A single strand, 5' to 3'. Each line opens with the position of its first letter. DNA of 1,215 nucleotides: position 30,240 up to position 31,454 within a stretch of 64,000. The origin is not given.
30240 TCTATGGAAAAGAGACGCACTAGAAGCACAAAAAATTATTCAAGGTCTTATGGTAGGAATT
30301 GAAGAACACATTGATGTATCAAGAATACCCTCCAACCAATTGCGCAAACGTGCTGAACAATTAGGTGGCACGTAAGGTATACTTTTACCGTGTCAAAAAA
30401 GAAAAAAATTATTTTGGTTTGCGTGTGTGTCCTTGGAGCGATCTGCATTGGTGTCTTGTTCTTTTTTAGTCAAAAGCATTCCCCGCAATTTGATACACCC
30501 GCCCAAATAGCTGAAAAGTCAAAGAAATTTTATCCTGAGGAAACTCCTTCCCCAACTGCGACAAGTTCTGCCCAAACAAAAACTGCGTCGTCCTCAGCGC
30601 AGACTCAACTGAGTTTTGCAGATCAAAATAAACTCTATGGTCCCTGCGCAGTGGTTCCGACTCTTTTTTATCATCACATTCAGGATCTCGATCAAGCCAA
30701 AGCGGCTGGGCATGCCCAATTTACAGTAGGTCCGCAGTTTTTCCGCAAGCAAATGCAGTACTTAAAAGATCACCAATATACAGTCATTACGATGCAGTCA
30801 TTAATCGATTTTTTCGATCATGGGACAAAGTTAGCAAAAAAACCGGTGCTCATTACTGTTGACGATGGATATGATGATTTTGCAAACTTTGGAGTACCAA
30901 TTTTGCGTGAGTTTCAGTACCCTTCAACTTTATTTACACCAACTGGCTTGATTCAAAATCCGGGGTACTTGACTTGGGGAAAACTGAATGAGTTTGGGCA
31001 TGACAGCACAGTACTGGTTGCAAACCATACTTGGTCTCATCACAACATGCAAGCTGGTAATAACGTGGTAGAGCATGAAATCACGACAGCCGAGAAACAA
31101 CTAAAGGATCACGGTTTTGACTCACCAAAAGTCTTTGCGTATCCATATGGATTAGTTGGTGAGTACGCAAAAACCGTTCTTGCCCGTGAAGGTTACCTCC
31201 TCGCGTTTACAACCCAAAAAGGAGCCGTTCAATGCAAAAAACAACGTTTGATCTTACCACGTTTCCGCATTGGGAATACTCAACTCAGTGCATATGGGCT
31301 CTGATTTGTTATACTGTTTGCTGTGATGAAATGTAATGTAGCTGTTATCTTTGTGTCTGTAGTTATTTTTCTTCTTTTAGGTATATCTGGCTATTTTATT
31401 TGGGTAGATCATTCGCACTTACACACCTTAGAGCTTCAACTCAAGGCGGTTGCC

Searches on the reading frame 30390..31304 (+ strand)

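Call 34: search_protein_families(library=pfam, proteins=[window:30390-31304:+], max_evalue=0.001)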
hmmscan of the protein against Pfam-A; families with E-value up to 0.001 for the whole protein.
window:30390-31304:+ (304 aa): 1 family
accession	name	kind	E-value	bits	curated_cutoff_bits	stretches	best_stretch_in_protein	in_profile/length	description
PF01522.26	Polysacc_deac_1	-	2.2e-17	63.6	23.1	1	148-269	4-121/124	Polysaccharide deacetylase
